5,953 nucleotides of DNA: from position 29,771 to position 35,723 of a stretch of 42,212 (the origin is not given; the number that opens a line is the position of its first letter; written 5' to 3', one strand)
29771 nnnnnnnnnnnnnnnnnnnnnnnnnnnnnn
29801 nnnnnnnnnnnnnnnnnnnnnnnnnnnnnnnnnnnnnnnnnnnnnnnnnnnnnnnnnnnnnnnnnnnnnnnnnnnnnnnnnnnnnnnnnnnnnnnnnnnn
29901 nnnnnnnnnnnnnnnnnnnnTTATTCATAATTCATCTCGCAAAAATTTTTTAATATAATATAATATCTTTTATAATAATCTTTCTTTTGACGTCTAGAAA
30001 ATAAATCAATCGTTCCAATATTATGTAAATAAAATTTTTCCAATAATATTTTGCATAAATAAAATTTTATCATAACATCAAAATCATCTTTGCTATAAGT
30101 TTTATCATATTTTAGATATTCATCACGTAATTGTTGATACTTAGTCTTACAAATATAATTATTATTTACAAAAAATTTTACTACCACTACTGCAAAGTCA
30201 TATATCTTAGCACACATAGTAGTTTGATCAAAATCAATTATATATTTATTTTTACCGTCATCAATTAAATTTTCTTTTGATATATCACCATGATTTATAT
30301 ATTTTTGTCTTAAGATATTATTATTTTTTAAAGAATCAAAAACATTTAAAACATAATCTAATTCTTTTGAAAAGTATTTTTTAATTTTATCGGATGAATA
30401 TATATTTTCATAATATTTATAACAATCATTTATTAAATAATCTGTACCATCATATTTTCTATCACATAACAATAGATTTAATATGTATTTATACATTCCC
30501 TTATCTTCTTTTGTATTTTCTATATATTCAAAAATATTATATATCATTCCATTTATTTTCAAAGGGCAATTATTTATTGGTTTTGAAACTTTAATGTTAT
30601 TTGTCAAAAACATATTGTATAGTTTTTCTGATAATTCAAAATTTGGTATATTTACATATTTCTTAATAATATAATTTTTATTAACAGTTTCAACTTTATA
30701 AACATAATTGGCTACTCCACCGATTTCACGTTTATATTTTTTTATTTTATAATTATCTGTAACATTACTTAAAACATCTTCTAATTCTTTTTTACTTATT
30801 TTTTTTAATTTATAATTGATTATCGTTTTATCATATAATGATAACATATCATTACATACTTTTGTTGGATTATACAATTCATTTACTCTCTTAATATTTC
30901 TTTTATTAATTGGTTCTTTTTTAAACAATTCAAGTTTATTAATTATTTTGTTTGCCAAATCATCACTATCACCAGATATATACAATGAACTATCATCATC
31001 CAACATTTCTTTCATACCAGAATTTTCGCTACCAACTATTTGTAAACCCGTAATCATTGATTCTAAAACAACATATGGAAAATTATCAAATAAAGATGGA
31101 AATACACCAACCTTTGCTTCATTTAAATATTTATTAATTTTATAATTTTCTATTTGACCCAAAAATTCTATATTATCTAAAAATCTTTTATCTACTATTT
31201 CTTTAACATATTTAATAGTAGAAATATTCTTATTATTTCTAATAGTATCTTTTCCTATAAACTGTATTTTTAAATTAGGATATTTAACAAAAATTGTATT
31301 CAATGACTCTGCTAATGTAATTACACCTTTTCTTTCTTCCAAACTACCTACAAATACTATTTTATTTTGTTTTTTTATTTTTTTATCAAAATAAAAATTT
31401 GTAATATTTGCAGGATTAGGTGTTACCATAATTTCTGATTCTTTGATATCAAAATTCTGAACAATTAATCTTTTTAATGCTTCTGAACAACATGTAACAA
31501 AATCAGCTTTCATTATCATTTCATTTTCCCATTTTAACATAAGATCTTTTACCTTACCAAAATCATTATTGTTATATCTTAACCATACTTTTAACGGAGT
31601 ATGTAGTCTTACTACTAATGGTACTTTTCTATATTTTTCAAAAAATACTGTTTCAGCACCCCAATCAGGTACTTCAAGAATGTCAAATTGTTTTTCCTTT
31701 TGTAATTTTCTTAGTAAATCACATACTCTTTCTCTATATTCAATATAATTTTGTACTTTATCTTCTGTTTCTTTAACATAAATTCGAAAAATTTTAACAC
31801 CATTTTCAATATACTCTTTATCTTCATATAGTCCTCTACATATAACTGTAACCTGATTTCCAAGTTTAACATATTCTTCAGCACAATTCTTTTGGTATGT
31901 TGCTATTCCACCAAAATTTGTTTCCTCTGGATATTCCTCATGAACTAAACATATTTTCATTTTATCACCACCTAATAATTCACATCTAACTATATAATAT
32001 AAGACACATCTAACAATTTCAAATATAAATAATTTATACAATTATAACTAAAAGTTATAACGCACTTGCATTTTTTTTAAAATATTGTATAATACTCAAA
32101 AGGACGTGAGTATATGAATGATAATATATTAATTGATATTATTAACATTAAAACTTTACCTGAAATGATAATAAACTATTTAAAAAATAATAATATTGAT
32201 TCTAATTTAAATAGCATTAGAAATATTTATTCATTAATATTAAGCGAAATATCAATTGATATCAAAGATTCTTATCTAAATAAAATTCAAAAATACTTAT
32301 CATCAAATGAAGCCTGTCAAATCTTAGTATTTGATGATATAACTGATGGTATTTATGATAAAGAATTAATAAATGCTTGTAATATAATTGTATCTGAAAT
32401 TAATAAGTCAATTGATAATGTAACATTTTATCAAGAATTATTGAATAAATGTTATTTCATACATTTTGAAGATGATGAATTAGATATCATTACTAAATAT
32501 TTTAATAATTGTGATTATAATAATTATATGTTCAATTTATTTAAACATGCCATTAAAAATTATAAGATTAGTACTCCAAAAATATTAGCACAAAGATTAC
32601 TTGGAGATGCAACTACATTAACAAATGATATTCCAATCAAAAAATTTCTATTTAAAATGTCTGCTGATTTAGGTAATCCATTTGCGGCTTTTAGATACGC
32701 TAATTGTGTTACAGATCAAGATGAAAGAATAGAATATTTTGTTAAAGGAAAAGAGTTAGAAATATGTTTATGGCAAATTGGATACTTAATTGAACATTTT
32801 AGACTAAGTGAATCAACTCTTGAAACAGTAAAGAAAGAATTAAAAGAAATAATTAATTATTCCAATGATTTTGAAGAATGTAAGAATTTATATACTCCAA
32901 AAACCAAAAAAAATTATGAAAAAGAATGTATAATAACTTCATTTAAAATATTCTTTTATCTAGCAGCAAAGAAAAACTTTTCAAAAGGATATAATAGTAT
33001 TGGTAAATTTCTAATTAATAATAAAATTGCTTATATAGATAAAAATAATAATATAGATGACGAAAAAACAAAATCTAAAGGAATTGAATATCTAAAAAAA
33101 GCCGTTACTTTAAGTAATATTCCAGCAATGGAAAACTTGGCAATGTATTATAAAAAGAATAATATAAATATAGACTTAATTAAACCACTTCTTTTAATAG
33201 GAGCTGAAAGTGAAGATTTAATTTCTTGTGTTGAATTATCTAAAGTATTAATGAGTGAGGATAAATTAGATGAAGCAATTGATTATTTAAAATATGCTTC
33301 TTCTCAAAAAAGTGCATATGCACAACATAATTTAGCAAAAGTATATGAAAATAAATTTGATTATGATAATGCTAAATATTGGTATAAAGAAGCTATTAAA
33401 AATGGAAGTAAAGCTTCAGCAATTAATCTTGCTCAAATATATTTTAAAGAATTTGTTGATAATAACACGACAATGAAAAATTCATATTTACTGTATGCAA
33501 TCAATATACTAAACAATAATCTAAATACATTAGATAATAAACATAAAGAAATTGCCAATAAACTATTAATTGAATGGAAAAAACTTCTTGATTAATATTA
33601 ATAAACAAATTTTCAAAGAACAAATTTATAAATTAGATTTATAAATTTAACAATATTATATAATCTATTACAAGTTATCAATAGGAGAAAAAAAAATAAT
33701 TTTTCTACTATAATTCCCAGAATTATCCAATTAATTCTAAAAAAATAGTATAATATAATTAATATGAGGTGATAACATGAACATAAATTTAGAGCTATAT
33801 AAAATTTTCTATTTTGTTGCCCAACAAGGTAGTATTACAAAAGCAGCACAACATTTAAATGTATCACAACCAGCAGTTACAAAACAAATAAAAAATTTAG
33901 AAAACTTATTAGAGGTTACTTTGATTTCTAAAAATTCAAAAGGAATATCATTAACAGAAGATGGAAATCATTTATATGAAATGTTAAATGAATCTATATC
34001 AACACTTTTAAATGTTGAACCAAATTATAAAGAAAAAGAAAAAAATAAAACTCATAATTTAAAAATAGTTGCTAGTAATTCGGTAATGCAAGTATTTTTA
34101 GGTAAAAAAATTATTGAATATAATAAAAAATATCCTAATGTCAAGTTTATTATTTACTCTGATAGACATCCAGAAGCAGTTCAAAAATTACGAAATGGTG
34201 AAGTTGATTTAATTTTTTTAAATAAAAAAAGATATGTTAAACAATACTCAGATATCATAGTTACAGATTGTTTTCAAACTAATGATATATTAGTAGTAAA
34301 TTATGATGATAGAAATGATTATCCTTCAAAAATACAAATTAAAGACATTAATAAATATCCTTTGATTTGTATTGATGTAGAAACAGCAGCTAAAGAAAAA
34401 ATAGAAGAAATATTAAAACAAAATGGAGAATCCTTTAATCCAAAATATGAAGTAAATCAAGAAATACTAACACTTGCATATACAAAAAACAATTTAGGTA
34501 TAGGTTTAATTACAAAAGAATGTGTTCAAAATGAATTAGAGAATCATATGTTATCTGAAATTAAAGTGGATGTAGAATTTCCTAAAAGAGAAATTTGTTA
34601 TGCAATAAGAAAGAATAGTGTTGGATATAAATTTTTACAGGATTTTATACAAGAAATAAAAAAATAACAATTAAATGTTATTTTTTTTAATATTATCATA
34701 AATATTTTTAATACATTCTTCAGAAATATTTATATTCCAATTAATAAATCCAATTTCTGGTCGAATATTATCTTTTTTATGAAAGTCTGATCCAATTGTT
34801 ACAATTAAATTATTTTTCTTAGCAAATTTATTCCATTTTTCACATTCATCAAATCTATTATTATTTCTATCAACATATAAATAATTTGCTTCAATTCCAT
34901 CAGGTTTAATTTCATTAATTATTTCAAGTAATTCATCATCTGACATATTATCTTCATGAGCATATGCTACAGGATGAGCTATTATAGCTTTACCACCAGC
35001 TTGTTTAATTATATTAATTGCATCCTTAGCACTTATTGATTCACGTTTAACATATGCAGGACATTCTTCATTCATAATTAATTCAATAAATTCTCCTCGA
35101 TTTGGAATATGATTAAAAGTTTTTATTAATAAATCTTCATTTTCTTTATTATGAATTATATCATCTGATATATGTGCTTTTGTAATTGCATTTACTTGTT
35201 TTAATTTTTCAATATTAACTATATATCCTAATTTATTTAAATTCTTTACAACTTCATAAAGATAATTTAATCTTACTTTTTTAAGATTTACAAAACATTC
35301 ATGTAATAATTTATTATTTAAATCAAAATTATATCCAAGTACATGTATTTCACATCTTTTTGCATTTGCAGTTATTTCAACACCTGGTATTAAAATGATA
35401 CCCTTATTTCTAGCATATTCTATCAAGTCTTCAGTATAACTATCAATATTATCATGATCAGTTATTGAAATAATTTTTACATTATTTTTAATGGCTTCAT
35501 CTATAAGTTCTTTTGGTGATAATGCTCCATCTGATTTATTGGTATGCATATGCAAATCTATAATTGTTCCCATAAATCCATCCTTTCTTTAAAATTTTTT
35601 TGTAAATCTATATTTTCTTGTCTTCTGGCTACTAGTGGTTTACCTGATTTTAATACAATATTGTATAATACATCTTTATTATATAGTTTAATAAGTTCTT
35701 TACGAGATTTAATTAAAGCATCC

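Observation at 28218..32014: Cluster B: a GT4-APH-like kinase fusion, a guanylate-kinase-like protein and an ATP-grasp enzyme; a second locus with the same GT-fused-to-kinase logic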

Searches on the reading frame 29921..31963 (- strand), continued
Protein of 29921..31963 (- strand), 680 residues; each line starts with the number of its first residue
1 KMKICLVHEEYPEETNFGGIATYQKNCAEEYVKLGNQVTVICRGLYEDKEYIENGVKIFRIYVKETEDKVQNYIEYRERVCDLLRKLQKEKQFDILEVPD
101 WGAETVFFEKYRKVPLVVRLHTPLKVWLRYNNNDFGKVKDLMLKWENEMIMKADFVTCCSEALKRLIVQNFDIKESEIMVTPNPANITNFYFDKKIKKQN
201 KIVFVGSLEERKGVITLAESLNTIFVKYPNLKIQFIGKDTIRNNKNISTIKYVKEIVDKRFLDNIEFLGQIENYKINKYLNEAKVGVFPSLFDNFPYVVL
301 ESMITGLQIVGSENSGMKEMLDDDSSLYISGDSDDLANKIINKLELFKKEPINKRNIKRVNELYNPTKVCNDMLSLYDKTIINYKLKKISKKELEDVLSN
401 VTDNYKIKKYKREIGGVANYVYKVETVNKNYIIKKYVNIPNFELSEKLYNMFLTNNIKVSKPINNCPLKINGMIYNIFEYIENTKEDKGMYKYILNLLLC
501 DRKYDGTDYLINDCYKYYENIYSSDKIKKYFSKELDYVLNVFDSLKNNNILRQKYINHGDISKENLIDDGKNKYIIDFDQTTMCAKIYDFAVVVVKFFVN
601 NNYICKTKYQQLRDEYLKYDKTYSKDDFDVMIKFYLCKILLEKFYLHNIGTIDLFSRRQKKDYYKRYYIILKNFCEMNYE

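Call 83: search_protein_families(library=ncbifam, proteins=[L025:7613-8470:+, L028:5343-6224:+, L051:5766-6506:+, L051:5203-5685:+, L002:9153-9830:+, L018:12674-12892:+, L051:4143-5201:+, L051:2982-4118:+], max_evalue=0.00001)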
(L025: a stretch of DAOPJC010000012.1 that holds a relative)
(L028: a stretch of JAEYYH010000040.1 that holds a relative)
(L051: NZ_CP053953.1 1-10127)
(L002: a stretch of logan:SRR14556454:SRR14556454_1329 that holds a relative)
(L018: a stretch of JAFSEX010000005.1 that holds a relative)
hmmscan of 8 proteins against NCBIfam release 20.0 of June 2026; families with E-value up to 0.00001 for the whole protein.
L025:7613-8470:+ (285 aa): 23 families
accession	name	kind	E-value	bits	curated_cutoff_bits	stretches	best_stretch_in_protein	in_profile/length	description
TIGR01099.1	galU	equivalog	1.2e-92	310.2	326.8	1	4-259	1-261/261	UTP--glucose-1-phosphate uridylyltransferase GalU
NF009928.0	PRK13389.1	equivalog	1.2e-55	188.9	548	1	2-282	6-299/302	UTP--glucose-1-phosphate uridylyltransferase GalU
NF007516.0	PRK10122.1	equivalog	1.1e-46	159.4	534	1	6-269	5-282/297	UTP--glucose-1-phosphate uridylyltransferase GalF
TIGR03992.1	Arch_glmU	subfamily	3.5e-43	148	292.1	2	78-263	52-227/393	bifunctional sugar-1-phosphate nucleotidylyltransferase/acetyltransferase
TIGR01105.1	galF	equivalog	1.3e-42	146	659.2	1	6-272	5-284/297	GalU regulator GalF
TIGR01208.1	rmlA_long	equivalog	4.8e-35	121.1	320.25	1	6-273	1-242/353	glucose-1-phosphate thymidylyltransferase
NF041313.1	UDPGP_AglF_Halo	equivalog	2.7e-34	118.6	400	2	80-251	54-222/234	UTP--glucose-1-phosphate uridylyltransferase AglF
NF041173.1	Sug_nt_acttase_Thmprot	equivalog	9.6e-28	97.2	600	1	6-267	2-230/405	bifunctional sugar-1-phosphate nucleotidylyltransferase/acetyltransferase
TIGR01207.1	rmlA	equivalog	2.4e-20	72.8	360.65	1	8-232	3-203/286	glucose-1-phosphate thymidylyltransferase RfbA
NF012024.0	PRK15480.1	equivalog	4.1e-17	62.2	588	2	97-239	76-214/292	glucose-1-phosphate thymidylyltransferase RfbA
NF052502.1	man1P_GTase_Rv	exception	1.3e-15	57.1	440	1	8-210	4-180/352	mannose-1-phosphate guanylyltransferase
NF045761.1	NAMPUrTaseMurU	equivalog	5.9e-14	52.5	250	1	7-55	3-51/226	N-acetylmuramate alpha-1-phosphate uridylyltransferase MurU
TIGR02091.1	glgC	equivalog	2.3e-13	50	424.9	1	12-265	8-261/364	glucose-1-phosphate adenylyltransferase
TIGR01173.1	glmU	equivalog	1e-12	47.7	366.85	1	7-232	3-202/452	bifunctional UDP-N-acetylglucosamine diphosphorylase/glucosamine-1-phosphate N-acetyltransferase GlmU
NF010935.0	PRK14355.1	equivalog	4.8e-11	41.9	718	0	8-75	7-71/459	bifunctional UDP-N-acetylglucosamine diphosphorylase/glucosamine-1-phosphate N-acetyltransferase GlmU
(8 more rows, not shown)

L028:5343-6224:+ (293 aa): 20 families
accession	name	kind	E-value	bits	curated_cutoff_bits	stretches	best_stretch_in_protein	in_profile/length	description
TIGR01099.1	galU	equivalog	3.3e-96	321.9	326.8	1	12-269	1-261/261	UTP--glucose-1-phosphate uridylyltransferase GalU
NF009928.0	PRK13389.1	equivalog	8e-64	215.7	548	1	10-284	6-290/302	UTP--glucose-1-phosphate uridylyltransferase GalU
NF007516.0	PRK10122.1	equivalog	4.3e-56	190.2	534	1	14-279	5-282/297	UTP--glucose-1-phosphate uridylyltransferase GalF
TIGR01105.1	galF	equivalog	1.8e-53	181.6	659.2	1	14-276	5-279/297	GalU regulator GalF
TIGR03992.1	Arch_glmU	subfamily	1.3e-36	126.3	292.1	1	14-270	2-224/393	bifunctional sugar-1-phosphate nucleotidylyltransferase/acetyltransferase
TIGR01208.1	rmlA_long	equivalog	1.8e-34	119.2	320.25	1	14-272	1-233/353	glucose-1-phosphate thymidylyltransferase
NF041313.1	UDPGP_AglF_Halo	equivalog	1e-27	97.1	400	2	109-262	75-223/234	UTP--glucose-1-phosphate uridylyltransferase AglF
NF041173.1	Sug_nt_acttase_Thmprot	equivalog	1.4e-24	86.8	600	1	14-272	2-226/405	bifunctional sugar-1-phosphate nucleotidylyltransferase/acetyltransferase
TIGR01207.1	rmlA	equivalog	9.7e-15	54.4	360.65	1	16-70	3-57/286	glucose-1-phosphate thymidylyltransferase RfbA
NF052502.1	man1P_GTase_Rv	exception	1.5e-14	53.6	440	1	16-76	4-64/352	mannose-1-phosphate guanylyltransferase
NF012024.0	PRK15480.1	equivalog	2.9e-14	52.9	588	1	11-67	2-58/292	glucose-1-phosphate thymidylyltransferase RfbA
NF045761.1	NAMPUrTaseMurU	equivalog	6.7e-12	45.7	250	1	15-262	3-216/226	N-acetylmuramate alpha-1-phosphate uridylyltransferase MurU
TIGR02623.1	G1P_cyt_trans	equivalog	4.7e-11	42.6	300.25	1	14-255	2-227/255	glucose-1-phosphate cytidylyltransferase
NF049965.1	GlMnHpPGnyltfHddC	equivalog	7e-10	38.9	300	1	16-261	4-209/221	D-glycero-D-manno-heptose 1-phosphate guanosyltransferase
TIGR02091.1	glgC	equivalog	7.5e-10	38.4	424.9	1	20-280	8-266/364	glucose-1-phosphate adenylyltransferase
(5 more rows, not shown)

L051:5766-6506:+ (246 aa): 0 families

L051:5203-5685:+ (160 aa): 0 families

L002:9153-9830:+ (225 aa): 2 families
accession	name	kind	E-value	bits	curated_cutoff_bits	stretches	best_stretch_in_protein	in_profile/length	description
NF005923.0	PRK07933.1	equivalog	5.3e-32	110.9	193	1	7-179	3-173/213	dTMP kinase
TIGR00041.1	DTMP_kinase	equivalog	2.8e-18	66.3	83.25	1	1-166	1-153/196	dTMP kinase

L018:12674-12892:+ (72 aa): 0 families

L051:4143-5201:+ (352 aa): 3 families
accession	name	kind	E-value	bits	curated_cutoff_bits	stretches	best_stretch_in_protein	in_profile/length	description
TIGR02906.1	spore_CotS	subfamily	5.5e-89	298.2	172.7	1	29-338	4-314/314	CotS family spore coat protein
NF053880.1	SprCtKinCotIBac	equivalog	4.6e-49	167.2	550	1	14-314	8-309/328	spore coat kinase CotI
TIGR02905.1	spore_yutH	equivalog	1.1e-10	41.1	215.05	1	135-338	113-313/313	spore coat putative kinase YutH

L051:2982-4118:+ (378 aa): 41 families (the best 25 are shown)
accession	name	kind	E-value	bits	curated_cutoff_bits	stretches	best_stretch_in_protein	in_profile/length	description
TIGR02149.1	glgA_Coryne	subfamily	3e-35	122.1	302.4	1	125-378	139-391/391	glycogen synthase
TIGR04157.1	glyco_rSAM_CFB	subfamily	4.9e-33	114.7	400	1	83-374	118-406/406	TIGR04157 family glycosyltransferase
NF012028.0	PRK15484.1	subfamily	5.3e-31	108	618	1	76-370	95-371/380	lipopolysaccharide N-acetylglucosaminyltransferase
TIGR03449.1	mycothiol_MshA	equivalog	2.3e-30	105.8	462.5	1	128-377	162-403/406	D-inositol-3-phosphate glycosyltransferase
TIGR03088.1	stp2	hypoth_equivalog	8.3e-30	104.1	409.05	1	131-378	137-374/374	TIGR03088 family PEP-CTERM/XrtA system glycosyltransferase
NF041876.1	EPS_EpsE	equivalog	9.9e-29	100.8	400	1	84-368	119-387/389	exopolysaccharide biosynthesis GT4 family glycosyltransferase EpsE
TIGR03999.1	thiol_BshA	equivalog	2.8e-24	85.8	273.7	1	128-377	142-373/375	N-acetyl-alpha-D-glucosaminyl L-malate synthase BshA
TIGR04063.1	stp3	hypoth_equivalog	5e-24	84.9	442.05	1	126-377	153-395/397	TIGR04063 family PEP-CTERM/XrtA system glycosyltransferase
TIGR04047.1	MSMEG_0565_glyc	hypoth_equivalog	2.7e-22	79.4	259.85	1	73-374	79-371/373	MSMEG_0565 family glycosyltransferase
NF038295.1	EPS_HpsP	equivalog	1.5e-20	73.5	550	1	156-377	178-387/388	hormogonium polysaccharide biosynthesis glycosyltransferase HpsP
NF053787.1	GlcN_PG_synth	equivalog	1.6e-20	73.3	480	1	161-377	171-359/361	N-acetylglucosaminyl phosphatidylglycerol synthase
NF047684.1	TeichurnBiosyTuaC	equivalog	3.5e-20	72.3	550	1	116-377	150-389/391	teichuronic acid biosynthesis protein TuaC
NF038229.1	Glyco4_Geo_Pelo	equivalog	9.5e-18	64.3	400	1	126-378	105-337/338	GPMC system family 4 glycosyltransferase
TIGR02095.1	glgA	subfamily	2e-15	56.4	328.45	1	173-376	272-476/477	glycogen/starch synthase, ADP-glucose type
NF038298.1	EPS_HpsO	equivalog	2.1e-14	53.1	575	1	178-377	186-387/388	hormogonium polysaccharide biosynthesis glycosyltransferase HpsO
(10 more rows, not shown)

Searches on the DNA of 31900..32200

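Call 68: search_rna_families(source=window, start=31900, end=32200, threshold=evalue, max_evalue=1)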
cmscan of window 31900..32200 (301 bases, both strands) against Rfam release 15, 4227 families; matches with E-value up to 1: 0.
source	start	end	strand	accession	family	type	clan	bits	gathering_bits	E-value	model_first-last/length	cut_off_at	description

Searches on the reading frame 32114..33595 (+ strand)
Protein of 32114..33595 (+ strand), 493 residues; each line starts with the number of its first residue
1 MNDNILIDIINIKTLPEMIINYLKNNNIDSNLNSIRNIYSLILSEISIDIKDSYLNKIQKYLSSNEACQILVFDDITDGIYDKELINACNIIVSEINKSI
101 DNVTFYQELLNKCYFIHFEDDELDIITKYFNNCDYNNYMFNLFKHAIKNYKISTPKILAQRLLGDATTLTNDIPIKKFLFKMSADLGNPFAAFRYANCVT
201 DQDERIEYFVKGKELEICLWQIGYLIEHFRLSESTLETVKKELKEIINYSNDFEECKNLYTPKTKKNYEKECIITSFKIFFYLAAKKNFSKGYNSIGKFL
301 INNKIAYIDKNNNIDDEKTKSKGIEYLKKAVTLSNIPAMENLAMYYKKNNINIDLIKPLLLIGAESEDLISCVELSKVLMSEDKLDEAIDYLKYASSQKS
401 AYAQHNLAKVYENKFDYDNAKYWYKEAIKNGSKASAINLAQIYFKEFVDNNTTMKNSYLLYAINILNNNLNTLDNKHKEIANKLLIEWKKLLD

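Call 4: search_protein_families(library=pfam, proteins=[window:32114-33595:+], max_evalue=0.01)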
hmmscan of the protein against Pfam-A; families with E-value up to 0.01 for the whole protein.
window:32114-33595:+ (493 aa): 3 families
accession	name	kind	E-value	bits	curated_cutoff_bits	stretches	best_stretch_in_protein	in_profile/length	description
PF07719.23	TPR_2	-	6.2e-06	26.4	27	1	401-429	1-29/34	Tetratricopeptide repeat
PF13181.12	TPR_8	-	0.00017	21.9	25.7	0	402-429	2-29/34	Tetratricopeptide repeat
PF13374.12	TPR_10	-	0.0036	17.7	27.5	0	401-428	2-29/42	Tetratricopeptide repeat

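Call 7: search_protein_families(library=ncbifam, proteins=[window:32114-33595:+], max_evalue=0.01)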
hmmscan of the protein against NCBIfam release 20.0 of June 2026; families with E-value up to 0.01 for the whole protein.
window:32114-33595:+ (493 aa): 0 families

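Call 8: search_protein_families(library=padloc, proteins=[window:32114-33595:+], max_evalue=0.01)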
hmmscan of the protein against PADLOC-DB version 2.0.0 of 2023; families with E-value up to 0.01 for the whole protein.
window:32114-33595:+ (493 aa): 0 families

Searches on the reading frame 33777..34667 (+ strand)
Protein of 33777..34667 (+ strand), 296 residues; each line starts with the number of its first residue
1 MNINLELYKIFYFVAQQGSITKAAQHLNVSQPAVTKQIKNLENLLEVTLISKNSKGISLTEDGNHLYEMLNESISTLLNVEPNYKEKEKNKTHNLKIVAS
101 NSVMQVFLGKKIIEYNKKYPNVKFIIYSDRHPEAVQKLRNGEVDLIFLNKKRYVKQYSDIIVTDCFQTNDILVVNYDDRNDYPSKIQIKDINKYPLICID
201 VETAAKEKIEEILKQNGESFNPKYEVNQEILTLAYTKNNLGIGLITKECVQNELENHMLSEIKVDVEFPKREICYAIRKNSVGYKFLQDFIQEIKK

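Call 6: search_protein_families(library=pfam, proteins=[window:33777-34667:+], max_evalue=0.001)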
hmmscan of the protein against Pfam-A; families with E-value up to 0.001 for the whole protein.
window:33777-34667:+ (296 aa): 3 families
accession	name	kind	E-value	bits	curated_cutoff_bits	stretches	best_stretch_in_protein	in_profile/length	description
PF03466.25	LysR_substrate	-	1.6e-21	77.1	28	1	94-295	7-205/209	LysR substrate binding domain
PF00126.33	HTH_1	-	9.2e-19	67.6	26.6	1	6-63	2-59/60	Bacterial regulatory helix-turn-helix protein, lysR family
PF08279.18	HTH_11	-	0.00053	20.2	25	0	24-57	22-54/55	HTH domain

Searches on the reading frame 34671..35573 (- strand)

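Call 6: search_protein_families(library=pfam, proteins=[window:34671-35573:-], max_evalue=0.001)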
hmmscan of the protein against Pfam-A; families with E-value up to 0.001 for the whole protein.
window:34671-35573:- (300 aa): 1 family
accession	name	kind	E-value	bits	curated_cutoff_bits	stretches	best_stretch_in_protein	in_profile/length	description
PF02811.25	PHP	-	1.9e-12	48.3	26.4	1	6-160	1-156/164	PHP domain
